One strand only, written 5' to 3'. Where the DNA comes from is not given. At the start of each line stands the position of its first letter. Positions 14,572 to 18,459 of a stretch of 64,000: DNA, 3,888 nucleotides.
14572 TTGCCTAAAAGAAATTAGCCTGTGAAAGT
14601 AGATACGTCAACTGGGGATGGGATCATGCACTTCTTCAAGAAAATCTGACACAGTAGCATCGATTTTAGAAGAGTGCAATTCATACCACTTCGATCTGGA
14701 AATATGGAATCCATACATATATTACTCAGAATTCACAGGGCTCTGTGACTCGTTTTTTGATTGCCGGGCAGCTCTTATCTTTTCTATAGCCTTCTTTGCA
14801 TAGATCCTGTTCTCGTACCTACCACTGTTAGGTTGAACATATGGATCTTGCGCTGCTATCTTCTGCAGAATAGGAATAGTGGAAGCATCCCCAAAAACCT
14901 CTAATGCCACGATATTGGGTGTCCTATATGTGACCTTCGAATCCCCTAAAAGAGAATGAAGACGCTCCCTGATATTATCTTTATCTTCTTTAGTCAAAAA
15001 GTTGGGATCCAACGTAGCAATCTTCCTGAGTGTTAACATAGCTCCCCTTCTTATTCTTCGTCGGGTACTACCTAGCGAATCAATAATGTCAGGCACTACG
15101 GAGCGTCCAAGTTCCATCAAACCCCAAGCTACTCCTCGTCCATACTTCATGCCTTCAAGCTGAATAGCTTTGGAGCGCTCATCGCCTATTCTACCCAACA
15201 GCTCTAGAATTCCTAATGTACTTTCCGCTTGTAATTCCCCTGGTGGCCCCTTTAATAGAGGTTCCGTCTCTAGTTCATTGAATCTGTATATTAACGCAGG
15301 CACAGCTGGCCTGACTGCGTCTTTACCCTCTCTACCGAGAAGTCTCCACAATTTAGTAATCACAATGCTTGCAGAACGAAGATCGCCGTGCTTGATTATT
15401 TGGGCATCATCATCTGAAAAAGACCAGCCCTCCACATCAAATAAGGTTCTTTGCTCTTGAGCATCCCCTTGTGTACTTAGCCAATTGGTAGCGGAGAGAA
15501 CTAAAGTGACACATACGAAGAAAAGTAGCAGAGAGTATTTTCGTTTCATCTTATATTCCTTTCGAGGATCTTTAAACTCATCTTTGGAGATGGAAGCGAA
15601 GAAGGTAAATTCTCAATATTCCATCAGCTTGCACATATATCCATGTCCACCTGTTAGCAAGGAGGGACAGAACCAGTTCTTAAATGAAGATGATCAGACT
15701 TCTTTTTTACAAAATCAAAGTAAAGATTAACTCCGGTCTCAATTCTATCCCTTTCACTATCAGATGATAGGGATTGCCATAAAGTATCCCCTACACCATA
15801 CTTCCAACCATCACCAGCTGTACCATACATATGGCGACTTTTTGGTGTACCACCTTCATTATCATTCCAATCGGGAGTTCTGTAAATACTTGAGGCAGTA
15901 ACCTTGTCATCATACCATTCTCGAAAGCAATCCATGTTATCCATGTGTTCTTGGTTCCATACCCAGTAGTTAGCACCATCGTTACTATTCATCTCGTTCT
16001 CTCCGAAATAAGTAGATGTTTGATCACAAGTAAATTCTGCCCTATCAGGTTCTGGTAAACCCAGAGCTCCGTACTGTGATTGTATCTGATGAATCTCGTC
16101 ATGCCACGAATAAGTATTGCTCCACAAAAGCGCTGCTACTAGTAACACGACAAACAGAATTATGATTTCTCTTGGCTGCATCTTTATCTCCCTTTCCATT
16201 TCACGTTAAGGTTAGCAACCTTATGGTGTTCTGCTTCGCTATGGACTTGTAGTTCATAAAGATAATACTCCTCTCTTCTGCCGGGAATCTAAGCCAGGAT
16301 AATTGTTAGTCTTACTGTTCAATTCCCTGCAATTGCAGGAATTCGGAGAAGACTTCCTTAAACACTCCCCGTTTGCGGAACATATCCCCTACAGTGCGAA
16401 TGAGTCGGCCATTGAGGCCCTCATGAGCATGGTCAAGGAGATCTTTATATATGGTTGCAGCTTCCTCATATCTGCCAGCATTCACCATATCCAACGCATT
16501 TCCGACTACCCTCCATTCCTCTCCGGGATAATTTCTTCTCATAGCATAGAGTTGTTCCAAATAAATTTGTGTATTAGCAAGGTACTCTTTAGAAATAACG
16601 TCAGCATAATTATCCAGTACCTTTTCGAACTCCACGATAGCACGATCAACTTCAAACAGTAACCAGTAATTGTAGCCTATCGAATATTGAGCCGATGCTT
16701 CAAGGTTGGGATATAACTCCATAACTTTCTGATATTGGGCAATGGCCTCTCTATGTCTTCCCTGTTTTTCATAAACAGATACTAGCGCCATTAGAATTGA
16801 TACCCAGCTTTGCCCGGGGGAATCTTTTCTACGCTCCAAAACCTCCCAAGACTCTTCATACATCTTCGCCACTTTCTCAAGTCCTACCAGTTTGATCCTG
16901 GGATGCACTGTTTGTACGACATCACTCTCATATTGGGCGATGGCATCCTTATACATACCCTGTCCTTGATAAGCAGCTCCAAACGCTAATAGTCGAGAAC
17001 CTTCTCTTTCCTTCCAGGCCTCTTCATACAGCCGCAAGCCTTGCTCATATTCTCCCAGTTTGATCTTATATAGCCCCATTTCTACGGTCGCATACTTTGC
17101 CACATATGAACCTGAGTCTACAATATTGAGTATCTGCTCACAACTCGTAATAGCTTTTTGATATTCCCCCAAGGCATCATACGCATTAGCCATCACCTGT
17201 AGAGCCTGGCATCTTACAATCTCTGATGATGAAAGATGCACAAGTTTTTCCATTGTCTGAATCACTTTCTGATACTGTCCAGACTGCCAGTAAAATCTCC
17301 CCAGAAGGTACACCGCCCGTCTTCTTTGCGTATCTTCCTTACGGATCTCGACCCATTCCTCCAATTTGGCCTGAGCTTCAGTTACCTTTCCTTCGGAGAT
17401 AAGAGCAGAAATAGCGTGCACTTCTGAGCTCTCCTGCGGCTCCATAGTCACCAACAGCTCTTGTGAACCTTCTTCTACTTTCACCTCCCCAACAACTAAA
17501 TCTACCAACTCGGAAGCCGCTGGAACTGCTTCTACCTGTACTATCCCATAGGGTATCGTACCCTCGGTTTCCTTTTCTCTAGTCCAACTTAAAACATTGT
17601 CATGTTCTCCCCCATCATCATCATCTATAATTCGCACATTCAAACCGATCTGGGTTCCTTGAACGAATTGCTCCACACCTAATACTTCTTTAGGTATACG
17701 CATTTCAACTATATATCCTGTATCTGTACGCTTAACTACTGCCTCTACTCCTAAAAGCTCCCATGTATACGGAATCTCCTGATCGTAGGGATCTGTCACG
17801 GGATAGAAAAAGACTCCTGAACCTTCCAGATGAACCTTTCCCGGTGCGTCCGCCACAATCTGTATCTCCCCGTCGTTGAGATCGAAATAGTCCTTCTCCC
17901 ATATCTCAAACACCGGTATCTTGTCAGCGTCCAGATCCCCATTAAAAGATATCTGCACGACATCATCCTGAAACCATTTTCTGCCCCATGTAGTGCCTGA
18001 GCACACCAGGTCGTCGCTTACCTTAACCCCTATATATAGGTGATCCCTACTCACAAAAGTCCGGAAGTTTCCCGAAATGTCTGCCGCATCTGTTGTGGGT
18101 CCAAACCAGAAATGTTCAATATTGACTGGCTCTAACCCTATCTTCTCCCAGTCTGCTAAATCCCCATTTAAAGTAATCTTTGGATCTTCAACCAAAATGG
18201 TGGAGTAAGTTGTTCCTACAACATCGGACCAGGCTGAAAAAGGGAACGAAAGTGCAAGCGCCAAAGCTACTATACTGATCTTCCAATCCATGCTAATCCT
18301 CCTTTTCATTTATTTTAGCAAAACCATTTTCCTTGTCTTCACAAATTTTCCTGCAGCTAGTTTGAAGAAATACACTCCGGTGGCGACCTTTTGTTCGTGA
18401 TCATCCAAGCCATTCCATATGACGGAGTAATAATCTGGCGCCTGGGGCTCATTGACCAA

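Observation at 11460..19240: Diverged tandem duplication of a two-gene secreted module: small T9SS-CTD protein translationally coupled to a CBM9-like + TPR protein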

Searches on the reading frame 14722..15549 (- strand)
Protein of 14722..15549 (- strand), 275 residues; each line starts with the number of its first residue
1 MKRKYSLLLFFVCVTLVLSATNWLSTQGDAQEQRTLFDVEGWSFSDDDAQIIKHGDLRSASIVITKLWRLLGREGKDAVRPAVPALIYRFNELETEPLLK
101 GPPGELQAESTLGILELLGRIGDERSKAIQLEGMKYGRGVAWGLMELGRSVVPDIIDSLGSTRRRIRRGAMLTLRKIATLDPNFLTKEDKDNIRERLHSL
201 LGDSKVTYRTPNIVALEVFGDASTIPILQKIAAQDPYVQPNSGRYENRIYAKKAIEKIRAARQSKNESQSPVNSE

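Call 3: search_protein_families(library=pfam, proteins=[window:14722-15549:-], max_evalue=0.1)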
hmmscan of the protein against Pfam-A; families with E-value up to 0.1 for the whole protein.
window:14722-15549:- (275 aa): 1 family
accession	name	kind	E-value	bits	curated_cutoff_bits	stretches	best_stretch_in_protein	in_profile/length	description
PF13646.12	HEAT_2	-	0.00015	22.4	27.7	0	140-179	20-60/88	HEAT repeats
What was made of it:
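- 14722..15549 (-): Cassette B gene 4. HEAT-like repeat protein of 275 aa with a signal peptide. It is the putative cognate partner or inhibitor of the M15 peptidase. HEAT_2 match is weak (E 1.5e-4, below cut-off, call 3).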

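Call 4: search_protein_families(library=ncbifam, proteins=[window:14722-15549:-], max_evalue=0.1)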
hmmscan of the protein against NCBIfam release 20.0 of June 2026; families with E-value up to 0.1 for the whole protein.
window:14722-15549:- (275 aa): 0 families

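Call 51: search_protein_families(library=phrogs, proteins=[window:14722-15549:-], max_evalue=0.01)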
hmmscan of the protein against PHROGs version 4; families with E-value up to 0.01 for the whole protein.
window:14722-15549:- (275 aa): 0 families

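Call 82: search_solved_structures(query=window:14722-15549:-, max_evalue=1)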
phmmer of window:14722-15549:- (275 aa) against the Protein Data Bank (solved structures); distinct sequences matched with E-value up to 1: 6.
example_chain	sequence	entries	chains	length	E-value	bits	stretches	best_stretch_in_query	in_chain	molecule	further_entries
4v29_A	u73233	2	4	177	0.24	13.8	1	157-197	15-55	AT3G17980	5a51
5a4x_A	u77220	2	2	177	0.24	13.8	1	157-197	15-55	AT3G17980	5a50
4o6x_A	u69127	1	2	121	0.55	12.6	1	53-103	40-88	Ankyrin-3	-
8i9x_LR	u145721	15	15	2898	0.59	12.5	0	149-230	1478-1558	Ribosomal protein L19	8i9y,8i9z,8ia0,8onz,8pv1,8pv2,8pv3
4d9g_A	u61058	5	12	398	0.77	12.2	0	111-166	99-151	Putative diaminopropionate ammonia-lyase | Diaminopropionate ammonia-lyase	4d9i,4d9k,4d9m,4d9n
2d27_A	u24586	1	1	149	0.95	11.9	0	81-123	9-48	type II secretion ATPase XpsE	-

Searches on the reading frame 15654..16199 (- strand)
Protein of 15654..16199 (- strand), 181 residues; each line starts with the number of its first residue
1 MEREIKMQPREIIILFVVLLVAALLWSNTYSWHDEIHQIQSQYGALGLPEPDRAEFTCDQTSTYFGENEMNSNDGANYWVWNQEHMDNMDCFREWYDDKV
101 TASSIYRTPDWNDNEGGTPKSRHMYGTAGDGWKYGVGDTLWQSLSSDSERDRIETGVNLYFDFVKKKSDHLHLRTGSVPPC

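Call 3: search_protein_families(library=pfam, proteins=[window:15654-16199:-], max_evalue=0.1)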
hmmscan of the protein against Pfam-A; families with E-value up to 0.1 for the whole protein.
window:15654-16199:- (181 aa): 1 family
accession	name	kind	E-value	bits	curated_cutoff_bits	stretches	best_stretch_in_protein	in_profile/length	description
PF08291.16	Peptidase_M15_3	-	9.5e-11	42.2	23.2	1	72-136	24-79/108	Peptidase M15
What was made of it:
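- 15654..16199 (-): Cassette B gene 3. Peptidase_M15_3 (LAS-type zinc peptidoglycan peptidase) with a hydrophobic N-terminal export segment. PF08291 E 9.5e-11, 42 bits against a cut-off of 23.2 (call 3).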

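Call 4: search_protein_families(library=ncbifam, proteins=[window:15654-16199:-], max_evalue=0.1)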
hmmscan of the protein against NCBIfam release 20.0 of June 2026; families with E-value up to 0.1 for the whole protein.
window:15654-16199:- (181 aa): 0 families

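Call 49: search_solved_structures(query=window:15654-16199:-, max_evalue=1)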
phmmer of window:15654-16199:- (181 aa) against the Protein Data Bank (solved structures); distinct sequences matched with E-value up to 1: 1.
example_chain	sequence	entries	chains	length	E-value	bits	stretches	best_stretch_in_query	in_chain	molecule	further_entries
1lbu_A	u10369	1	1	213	0.026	17.7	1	96-131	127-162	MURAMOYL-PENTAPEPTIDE CARBOXYPEPTIDASE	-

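Call 51: search_protein_families(library=phrogs, proteins=[window:15654-16199:-], max_evalue=0.01)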
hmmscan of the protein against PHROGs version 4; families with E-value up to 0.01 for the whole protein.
window:15654-16199:- (181 aa): 2 families
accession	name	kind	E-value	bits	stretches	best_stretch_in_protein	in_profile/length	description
phrog_894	-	lysis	7e-09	36.1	1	60-131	45-120/389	endolysin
phrog_17373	-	other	7.4e-05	23.5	1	79-130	35-86/224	peptidase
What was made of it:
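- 15654..16199 (-): PHROG endolysin family E 7e-9 (call 51).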

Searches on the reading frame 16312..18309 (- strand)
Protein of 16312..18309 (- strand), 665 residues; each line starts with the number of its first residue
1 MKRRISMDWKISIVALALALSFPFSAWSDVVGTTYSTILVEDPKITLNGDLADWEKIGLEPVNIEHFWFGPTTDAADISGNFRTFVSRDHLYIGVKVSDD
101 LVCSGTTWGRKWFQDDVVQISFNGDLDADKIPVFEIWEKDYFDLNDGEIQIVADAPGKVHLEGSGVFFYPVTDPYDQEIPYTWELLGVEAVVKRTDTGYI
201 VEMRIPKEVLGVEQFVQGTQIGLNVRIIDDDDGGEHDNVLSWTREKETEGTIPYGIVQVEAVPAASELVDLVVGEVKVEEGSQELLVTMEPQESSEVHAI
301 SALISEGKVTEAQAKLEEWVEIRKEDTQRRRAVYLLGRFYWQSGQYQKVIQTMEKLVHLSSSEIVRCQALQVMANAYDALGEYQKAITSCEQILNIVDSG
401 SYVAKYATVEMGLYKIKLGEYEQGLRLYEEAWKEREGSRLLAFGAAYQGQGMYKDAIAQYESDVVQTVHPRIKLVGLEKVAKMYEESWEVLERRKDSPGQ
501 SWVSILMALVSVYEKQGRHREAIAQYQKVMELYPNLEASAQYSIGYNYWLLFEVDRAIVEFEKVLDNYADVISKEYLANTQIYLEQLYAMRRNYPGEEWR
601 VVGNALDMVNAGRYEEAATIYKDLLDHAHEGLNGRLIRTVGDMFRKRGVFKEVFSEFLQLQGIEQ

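Call 3: search_protein_families(library=pfam, proteins=[window:16312-18309:-], max_evalue=0.1)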
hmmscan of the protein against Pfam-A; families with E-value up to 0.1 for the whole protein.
window:16312-18309:- (665 aa): 22 families
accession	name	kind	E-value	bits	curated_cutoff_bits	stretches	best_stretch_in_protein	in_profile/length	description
PF07719.23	TPR_2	-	9.5e-17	60.1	27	2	512-535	10-33/34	Tetratricopeptide repeat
PF13424.12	TPR_12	-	8.3e-16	58.4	30.1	1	482-534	24-76/77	Tetratricopeptide repeat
PF06452.16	CBM9_1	-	5.6e-15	56.1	23.4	1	60-249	13-170/185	Carbohydrate family 9 binding domain-like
PF14559.12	TPR_19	-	3.5e-14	53.3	25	1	303-356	1-51/68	Tetratricopeptide repeat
PF13176.12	TPR_7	-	4.3e-14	51.8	27.9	2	369-397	1-29/36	Tetratricopeptide repeat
PF13428.12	TPR_14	-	4.6e-14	52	23.5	1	505-535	3-33/44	Tetratricopeptide repeat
PF13181.12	TPR_8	-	9.1e-14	50.8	25.7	3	505-535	3-33/34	Tetratricopeptide repeat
PF00515.34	TPR_1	-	6.8e-11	42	27.8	2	512-535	10-33/34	Tetratricopeptide repeat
PF13174.12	TPR_6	-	9.3e-11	42.1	26.3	1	511-535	8-32/33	Tetratricopeptide repeat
PF13432.12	TPR_16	-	1.6e-09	38.5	32.7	1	508-569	2-62/65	Tetratricopeptide repeat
PF12895.13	ANAPC3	-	3.9e-06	27.5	27.2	1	325-390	18-79/82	Anaphase-promoting complex, cyclosome, subunit 3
PF17874.7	TPR_MalT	-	5.5e-05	23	45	0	301-399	10-112/336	MalT-like TPR region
PF13525.12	YfiO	-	0.00046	20.4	25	0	337-387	148-198/203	Outer membrane lipoprotein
PF10602.15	RPN7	-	0.00056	20.1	29.6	1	309-431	16-139/174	26S proteasome subunit RPN7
PF24575.1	TPR_Slam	-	0.00089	20.1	35.2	0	511-537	55-81/104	Surface lipoprotein assembly modifier, N-terminal TPR repeats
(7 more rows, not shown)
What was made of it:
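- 16312..18309 (-): Cassette B gene 2. Signal peptide, CBM9-like beta-sandwich, linker and a TPR superhelix of about 14 helix pairs. It has no CTD. Alternative start at 18291 (MDWK..., 659 aa). PF06452 E 5.6e-15 and multiple TPR families above cut-off (call 3).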

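Call 4: search_protein_families(library=ncbifam, proteins=[window:16312-18309:-], max_evalue=0.1)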
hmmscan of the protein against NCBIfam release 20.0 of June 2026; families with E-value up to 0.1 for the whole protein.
window:16312-18309:- (665 aa): 18 families
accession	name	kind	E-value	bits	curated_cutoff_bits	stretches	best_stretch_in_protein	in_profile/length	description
NF040959.1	MamA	equivalog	6.6e-12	45.3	200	4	305-392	49-198/204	magnetosome protein MamA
TIGR02795.1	tol_pal_ybgF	equivalog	8.4e-11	42.5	90.1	2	293-394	2-103/119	tol-pal system protein YbgF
TIGR02917.1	PEP_TPR_lipo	equivalog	7.5e-10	37.3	312.2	2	294-459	228-385/899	XrtA/PEP-CTERM system TPR-repeat protein PrsT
NF047507.1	TPR_BatC_Lepto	exception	1.8e-07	30.9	175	1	311-396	42-125/214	TPR repeat-containing protein BatC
TIGR00540.1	TPR_hemY_coli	hypoth_equivalog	5.8e-07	28.6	142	1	292-528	151-384/385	heme biosynthesis-associated TPR protein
NF002725.1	PRK02603.1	equivalog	1.3e-05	25.3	143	1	305-391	47-130/173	photosystem I assembly protein Ycf3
NF047373.1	BB0259_flg_lyt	exception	1.8e-05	23.8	234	1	262-434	185-354/705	flagellar assembly lytic transglycosylase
TIGR03302.1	OM_YfiO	subfamily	2.9e-05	23.7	81.4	1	336-389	172-225/239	outer membrane protein assembly factor BamD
NF052415.1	T3SS_chap_SctY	equivalog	3.5e-05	24.3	70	0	328-395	4-68/106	type III secretion apparatus assembly chaperone SctY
NF052312.1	T9SS_PorW_SprE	equivalog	5.1e-05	22.1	250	1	292-462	176-353/716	type IX secretion system periplasmic lipoprotein PorW/SprE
NF008753.0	PRK11788.1-1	equivalog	0.00044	19.5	395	1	327-467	104-244/389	lipopolysaccharide assembly protein LapB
NF033762.1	social_mot_Tgl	equivalog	0.00073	18.9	225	0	292-426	28-157/252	social motility TPR repeat lipoprotein Tgl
NF033920.0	C39_PA2778_fam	equivalog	0.00078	18.9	150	0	292-395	152-252/255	PA2778 family cysteine peptidase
NF008756.0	PRK11788.1-4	equivalog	0.0017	17.5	474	2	313-393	197-275/389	lipopolysaccharide assembly protein LapB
TIGR02521.1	type_IV_pilW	equivalog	0.009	15.6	154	0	321-431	21-125/234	type IV pilus biogenesis/stability protein PilW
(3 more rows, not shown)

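Call 51: search_protein_families(library=phrogs, proteins=[window:16312-18309:-], max_evalue=0.01)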
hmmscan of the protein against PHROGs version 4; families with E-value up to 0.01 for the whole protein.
window:16312-18309:- (665 aa): 0 families
